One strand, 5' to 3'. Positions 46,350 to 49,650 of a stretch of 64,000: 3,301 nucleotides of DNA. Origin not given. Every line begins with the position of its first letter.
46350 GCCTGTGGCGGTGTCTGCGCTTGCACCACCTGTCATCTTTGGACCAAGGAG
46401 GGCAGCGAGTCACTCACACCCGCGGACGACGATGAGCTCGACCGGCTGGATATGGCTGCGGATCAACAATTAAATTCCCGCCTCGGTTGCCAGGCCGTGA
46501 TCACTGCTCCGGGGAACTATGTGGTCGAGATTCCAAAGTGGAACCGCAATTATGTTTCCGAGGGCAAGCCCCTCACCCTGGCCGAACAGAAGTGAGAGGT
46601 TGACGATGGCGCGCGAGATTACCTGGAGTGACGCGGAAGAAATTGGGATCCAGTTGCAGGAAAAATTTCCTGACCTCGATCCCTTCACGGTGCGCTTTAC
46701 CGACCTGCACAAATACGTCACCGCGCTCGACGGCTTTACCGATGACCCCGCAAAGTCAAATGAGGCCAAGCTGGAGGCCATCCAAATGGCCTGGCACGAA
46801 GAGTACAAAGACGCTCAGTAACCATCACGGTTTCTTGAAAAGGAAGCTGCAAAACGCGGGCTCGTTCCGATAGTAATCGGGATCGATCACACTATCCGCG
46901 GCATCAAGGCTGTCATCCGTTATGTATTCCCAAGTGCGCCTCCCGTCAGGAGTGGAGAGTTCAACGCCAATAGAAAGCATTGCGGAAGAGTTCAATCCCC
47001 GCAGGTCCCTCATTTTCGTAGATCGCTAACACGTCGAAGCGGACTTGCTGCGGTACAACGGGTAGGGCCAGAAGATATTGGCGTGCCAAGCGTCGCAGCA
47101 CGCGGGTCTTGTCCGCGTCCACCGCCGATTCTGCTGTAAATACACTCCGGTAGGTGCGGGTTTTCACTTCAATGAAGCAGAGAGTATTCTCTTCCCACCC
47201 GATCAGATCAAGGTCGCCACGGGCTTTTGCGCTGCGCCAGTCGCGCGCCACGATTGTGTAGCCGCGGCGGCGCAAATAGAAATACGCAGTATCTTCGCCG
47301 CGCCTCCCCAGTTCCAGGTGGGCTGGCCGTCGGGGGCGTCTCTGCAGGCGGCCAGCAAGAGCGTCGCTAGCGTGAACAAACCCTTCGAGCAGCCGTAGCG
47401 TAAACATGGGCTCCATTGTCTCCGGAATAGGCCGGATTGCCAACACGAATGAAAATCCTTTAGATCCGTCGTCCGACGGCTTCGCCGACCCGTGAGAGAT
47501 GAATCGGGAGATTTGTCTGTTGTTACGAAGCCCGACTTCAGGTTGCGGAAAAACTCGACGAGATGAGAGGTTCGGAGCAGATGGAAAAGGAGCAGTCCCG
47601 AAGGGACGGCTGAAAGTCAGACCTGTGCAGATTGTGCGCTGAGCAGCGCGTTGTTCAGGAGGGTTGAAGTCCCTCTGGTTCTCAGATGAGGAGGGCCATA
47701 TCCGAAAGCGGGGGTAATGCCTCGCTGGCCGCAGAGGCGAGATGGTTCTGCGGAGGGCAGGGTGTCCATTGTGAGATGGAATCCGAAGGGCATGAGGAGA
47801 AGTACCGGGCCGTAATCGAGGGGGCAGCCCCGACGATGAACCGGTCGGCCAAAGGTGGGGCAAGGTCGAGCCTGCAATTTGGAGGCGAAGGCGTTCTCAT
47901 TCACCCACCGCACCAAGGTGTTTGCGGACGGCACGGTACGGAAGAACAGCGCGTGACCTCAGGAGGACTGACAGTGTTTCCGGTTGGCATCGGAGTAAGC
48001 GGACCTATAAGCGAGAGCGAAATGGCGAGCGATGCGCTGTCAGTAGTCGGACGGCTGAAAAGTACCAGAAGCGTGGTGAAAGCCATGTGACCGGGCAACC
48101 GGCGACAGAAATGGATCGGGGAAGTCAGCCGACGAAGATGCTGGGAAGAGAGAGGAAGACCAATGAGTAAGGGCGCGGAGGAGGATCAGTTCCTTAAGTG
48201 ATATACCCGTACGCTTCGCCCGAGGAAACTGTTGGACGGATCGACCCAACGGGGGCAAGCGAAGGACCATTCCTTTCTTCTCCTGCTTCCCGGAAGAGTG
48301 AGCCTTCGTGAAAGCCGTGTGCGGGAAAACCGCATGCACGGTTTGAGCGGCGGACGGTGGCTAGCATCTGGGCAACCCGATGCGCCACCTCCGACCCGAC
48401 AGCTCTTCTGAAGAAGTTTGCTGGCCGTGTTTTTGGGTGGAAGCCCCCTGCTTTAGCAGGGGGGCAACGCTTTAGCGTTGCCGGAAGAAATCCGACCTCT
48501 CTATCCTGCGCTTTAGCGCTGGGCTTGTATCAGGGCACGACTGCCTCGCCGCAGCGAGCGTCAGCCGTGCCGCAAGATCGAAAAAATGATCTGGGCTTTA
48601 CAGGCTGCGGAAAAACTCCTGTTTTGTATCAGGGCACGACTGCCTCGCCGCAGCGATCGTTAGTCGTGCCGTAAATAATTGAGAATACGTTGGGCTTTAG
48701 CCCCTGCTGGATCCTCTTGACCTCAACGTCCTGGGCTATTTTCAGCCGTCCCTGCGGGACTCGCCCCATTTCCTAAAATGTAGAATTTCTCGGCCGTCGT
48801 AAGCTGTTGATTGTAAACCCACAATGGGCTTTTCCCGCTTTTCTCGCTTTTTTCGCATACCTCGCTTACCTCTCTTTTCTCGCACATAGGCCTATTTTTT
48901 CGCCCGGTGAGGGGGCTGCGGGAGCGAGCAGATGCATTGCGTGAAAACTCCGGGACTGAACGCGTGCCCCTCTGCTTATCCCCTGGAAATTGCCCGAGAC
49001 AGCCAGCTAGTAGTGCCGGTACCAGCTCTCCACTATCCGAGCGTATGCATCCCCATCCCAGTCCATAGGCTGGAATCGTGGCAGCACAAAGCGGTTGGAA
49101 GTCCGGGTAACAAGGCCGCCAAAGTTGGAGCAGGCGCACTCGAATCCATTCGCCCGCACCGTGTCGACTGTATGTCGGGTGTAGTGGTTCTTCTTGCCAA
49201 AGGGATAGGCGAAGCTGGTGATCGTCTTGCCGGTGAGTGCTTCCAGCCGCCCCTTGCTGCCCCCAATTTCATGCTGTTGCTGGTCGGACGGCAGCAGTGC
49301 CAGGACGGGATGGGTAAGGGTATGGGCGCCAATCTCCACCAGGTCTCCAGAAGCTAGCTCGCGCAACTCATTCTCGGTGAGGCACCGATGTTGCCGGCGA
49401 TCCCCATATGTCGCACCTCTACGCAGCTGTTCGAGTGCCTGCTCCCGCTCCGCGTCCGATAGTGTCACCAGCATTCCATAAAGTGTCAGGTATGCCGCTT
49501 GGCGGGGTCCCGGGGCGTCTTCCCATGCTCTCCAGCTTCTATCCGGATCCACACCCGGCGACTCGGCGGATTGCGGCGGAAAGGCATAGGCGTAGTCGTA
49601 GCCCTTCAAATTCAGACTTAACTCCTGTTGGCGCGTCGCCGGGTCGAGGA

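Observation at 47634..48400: Structurally complete but ORF-less group II intron in an intergenic repeat field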

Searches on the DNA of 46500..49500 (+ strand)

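Call 3: search_rna_families(source=window, start=46500, end=49500, threshold=evalue, max_evalue=10, show_alignments=5)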
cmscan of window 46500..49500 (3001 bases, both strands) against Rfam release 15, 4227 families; matches with E-value up to 10: 5.
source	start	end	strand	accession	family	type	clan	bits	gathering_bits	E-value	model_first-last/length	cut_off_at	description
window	48310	48400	+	RF00029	Intron_gpII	Intron;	-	43.6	40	1.3e-06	1-77/77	no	Group II catalytic intron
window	48722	48761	+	RF01687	Acido-Lenti-1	Gene; sRNA;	-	30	37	0.00035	1-46/46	no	Acido-Lenti-1 RNA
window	48420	48487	+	RF03407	MIR531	Gene; miRNA;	-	23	70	0.44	1-69/69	no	MIR531 microRNA precursor family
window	49273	49298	+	RF03131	L25-Gammaproteobacteria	Cis-reg; leader;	-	17.1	34.1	4.3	1-26/26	no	L25-Gammaproteobacteria ribosomal protein leader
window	47595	47617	-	RF01687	Acido-Lenti-1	Gene; sRNA;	-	17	37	1.1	23-45/46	no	Acido-Lenti-1 RNA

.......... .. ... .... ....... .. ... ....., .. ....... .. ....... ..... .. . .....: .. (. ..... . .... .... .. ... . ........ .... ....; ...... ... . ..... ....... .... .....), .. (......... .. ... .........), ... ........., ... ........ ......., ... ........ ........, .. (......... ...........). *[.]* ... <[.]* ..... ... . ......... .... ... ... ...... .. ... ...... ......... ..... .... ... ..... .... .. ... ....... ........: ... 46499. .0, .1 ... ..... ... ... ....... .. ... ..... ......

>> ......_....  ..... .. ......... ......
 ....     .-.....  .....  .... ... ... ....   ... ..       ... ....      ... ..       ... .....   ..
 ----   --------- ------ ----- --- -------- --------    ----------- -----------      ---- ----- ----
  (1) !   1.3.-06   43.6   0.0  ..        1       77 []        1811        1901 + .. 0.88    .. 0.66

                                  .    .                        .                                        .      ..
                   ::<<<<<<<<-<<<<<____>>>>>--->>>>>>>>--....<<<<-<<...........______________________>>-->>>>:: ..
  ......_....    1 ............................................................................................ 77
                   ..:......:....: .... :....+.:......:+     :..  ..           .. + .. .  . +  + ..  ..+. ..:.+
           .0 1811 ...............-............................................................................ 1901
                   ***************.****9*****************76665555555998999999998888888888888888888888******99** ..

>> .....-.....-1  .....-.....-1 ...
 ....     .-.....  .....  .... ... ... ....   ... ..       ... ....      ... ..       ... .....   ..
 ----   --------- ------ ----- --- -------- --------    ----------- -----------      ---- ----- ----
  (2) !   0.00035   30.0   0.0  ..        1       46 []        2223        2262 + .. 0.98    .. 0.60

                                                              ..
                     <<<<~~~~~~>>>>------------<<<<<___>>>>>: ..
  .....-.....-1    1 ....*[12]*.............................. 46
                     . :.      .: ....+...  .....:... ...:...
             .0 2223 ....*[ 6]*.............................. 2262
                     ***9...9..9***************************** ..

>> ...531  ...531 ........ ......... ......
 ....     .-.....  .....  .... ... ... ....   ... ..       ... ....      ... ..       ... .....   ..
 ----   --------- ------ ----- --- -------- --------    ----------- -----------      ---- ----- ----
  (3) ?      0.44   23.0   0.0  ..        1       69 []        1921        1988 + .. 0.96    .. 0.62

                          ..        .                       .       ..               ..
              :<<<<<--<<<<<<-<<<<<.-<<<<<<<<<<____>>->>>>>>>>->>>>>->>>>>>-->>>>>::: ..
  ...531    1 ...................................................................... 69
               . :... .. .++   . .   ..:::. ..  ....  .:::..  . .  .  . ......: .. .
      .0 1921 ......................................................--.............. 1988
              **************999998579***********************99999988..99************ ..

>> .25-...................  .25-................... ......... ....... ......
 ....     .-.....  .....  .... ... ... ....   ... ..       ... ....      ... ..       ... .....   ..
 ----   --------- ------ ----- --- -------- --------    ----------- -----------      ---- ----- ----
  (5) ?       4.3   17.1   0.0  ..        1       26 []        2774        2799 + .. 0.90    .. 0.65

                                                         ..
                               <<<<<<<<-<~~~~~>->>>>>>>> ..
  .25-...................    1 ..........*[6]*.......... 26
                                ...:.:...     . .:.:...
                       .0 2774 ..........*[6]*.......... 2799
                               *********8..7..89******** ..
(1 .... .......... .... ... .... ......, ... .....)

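Call 54: search_rna_families(source=window, start=47634, end=48400, threshold=evalue, max_evalue=10, show_alignments=2)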
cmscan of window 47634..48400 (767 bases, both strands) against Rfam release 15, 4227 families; matches with E-value up to 10: 3.
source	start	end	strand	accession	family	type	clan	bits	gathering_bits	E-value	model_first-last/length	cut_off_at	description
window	48310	48400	+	RF00029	Intron_gpII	Intron;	-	43.6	40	3.4e-07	1-77/77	no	Group II catalytic intron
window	48310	48346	+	RF04357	Plastid-ndhA-ndhB-2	Intron;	CL00155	17.8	53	0.47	1-41/41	no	Plastid-ndhA-ndhB-2 group II-D5 intron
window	48025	48092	+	RF01134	sR30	Gene; snRNA; snoRNA; CD-box;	-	11.2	38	4.5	1-57/57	no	Small nucleolar RNA sR30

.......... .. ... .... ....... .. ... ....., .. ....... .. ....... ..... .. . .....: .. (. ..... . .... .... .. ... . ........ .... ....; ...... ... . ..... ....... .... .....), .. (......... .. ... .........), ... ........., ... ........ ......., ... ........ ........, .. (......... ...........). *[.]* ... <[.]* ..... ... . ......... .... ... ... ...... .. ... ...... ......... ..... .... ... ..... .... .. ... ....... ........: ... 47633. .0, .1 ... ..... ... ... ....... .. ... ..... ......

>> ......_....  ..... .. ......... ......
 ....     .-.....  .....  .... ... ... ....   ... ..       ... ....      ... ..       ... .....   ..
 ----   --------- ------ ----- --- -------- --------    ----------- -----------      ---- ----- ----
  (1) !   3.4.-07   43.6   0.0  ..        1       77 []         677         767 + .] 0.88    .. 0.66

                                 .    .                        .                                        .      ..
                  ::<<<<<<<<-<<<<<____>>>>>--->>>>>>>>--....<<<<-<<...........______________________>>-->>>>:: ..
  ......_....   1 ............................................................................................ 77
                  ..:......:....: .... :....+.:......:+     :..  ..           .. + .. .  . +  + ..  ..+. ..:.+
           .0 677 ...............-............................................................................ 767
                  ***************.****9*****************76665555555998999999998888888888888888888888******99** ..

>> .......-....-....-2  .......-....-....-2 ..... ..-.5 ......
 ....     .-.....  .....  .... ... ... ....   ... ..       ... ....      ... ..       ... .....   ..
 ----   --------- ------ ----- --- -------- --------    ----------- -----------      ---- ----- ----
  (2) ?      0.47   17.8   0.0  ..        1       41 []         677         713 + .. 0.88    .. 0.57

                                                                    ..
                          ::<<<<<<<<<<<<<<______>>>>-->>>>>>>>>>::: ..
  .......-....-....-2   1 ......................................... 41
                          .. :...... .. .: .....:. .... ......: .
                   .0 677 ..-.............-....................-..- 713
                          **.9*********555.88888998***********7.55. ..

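Call 58: search_dna_similar(query=window:47634-48400:+, collection=plasmids, mode=distant, max_rows=15)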
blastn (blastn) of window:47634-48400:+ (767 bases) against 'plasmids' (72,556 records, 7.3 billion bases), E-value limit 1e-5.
Records with a match: 34; places in all: 49; records where one place covers at least 80% of the query: 3.
Best place of each record, by identity: 95-99% 6; 90-95% 19; 80-90% 4; 60-80% 5.
By first word of the organism name: Streptomyces 11; Rhodococcus 5; Escherichia 4; Cupriavidus 3; Bradyrhizobium 3; Paraburkholderia 2; Microvirga 1; Alicyclobacillus 1; Embleya 1; Kitasatospora 1; and 2 more.
By predicted mobility (MOB-suite, as given by PLSDB): non-mobilizable 17; mobilizable 9; conjugative 8.
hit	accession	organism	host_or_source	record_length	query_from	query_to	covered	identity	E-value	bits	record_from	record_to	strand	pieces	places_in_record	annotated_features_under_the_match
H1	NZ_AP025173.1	Cupriavidus sp. P-10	-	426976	1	642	82%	86.2%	8e-165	728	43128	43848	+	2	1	hypothetical protein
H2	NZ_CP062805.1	Cupriavidus basilensis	Cell culture,Sediment of a freshwater ...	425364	1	642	82%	86.2%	8e-165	728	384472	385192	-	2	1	hypothetical protein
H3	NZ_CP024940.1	Paraburkholderia hospita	soil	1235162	1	642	83%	85.0%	5e-155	695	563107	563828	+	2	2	record has no annotation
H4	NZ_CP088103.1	Bradyrhizobium barranii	cell culture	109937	1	491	64%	76.2%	1e-87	331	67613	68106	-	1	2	none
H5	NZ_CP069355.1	Microvirga sp. VF16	Vachellia farnesiana,Cell culture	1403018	1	440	57%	77.8%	7e-90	339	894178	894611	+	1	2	none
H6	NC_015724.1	Cupriavidus necator N-1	soil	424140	1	359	45%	90.8%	1e-87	481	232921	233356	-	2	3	none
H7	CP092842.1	Bradyrhizobium sp. 62B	Arachis hypogaea L.,cell ...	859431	119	440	42%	79.3%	8e-70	272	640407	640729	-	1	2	none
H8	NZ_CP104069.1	Alicyclobacillus fastidiosus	cell culture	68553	1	312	41%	75.9%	3e-49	203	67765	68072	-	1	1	none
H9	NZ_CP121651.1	Bradyrhizobium sp. CB82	Stylosanthes guianensis,cell culture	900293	667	767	13%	75.7%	1e-9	72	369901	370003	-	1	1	group II intron maturase-specific domain-containing protein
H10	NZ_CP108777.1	Embleya sp. NBC_00896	-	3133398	679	727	6%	87.8%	9e-6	59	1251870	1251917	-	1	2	none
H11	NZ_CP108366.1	Streptomyces sp. NBC_01340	-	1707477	677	720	6%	93.3%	2e-7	65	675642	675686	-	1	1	none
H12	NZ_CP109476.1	Streptomyces sp. NBC_01455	-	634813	677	720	6%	93.3%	2e-7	65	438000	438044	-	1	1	none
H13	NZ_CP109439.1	Streptomyces sp. NBC_01483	-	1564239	677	720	6%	93.3%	2e-7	65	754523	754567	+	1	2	none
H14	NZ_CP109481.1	Streptomyces sp. NBC_01450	-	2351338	677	720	6%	93.3%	2e-7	65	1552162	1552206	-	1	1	none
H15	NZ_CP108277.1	Streptomyces atratus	-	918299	677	720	6%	93.3%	2e-7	65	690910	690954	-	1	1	none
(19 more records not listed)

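Call 59: get_annotated_region(hit=H1, flank=3000)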
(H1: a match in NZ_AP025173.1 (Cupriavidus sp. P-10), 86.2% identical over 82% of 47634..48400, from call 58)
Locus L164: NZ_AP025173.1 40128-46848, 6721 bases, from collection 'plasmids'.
description: Cupriavidus sp. P-10 plasmid pMTS2, complete sequence
organism: Cupriavidus sp. P-10 (NCBI taxid 2027911)
taxonomy: Bacteria; Pseudomonadota; Betaproteobacteria; Burkholderiales; Burkholderiaceae; Cupriavidus; Cupriavidus sp. P-10
host: -; source: -; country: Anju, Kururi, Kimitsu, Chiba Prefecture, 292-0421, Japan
typing (MOB-suite, as given by PLSDB): conjugative; relaxase MOBP; mating-pair formation MPF_F
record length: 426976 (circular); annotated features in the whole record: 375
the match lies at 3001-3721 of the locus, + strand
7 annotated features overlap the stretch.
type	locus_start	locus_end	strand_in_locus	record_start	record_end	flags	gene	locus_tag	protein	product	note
CDS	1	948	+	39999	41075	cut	-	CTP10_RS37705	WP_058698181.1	primase-helicase zinc-binding domain-containing protein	-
CDS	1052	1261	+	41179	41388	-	-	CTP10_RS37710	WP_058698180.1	hypothetical protein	-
CDS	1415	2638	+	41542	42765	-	-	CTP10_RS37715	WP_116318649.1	ISL3 family transposase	-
CDS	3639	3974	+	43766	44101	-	-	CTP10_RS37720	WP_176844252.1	hypothetical protein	-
CDS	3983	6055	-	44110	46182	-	-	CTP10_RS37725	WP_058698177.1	recombinase family protein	-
CDS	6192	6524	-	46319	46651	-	-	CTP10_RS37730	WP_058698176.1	DUF6788 family protein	-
CDS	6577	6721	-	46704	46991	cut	-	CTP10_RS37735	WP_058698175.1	DUF5372 family protein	-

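Call 60: get_annotated_region(hit=H5, flank=3000)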
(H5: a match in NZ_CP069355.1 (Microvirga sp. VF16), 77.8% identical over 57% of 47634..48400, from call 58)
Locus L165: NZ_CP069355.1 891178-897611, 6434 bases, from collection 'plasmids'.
description: Microvirga sp. VF16 plasmid pMVF16-1, complete sequence
organism: Microvirga sp. VF16 (NCBI taxid 2807101)
taxonomy: Bacteria; Pseudomonadota; Alphaproteobacteria; Hyphomicrobiales; Methylobacteriaceae; Microvirga; Microvirga sp. VF16
host: -; source: Vachellia farnesiana,Cell culture; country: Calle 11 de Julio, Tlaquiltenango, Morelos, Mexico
typing (MOB-suite, as given by PLSDB): non-mobilizable
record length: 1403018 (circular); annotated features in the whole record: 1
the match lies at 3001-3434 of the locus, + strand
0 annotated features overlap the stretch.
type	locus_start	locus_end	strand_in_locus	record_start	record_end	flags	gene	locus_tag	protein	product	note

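Call 73: search_rna_families(source=L166, threshold=evalue, max_evalue=0.01)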
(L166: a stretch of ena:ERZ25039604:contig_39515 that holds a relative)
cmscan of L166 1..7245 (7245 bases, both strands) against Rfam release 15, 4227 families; matches with E-value up to 0.01: 4.
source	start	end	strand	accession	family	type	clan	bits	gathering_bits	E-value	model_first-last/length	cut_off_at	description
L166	1729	1774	+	RF01687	Acido-Lenti-1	Gene; sRNA;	-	53.2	37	3.9e-10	1-46/46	no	Acido-Lenti-1 RNA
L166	566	613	+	RF01687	Acido-Lenti-1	Gene; sRNA;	-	42.7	37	2.8e-07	1-46/46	no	Acido-Lenti-1 RNA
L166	806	896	-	RF00029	Intron_gpII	Intron;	-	40.8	40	1.6e-05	1-77/77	no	Group II catalytic intron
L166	1580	1617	-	RF01687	Acido-Lenti-1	Gene; sRNA;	-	31.1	37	0.00042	1-46/46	no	Acido-Lenti-1 RNA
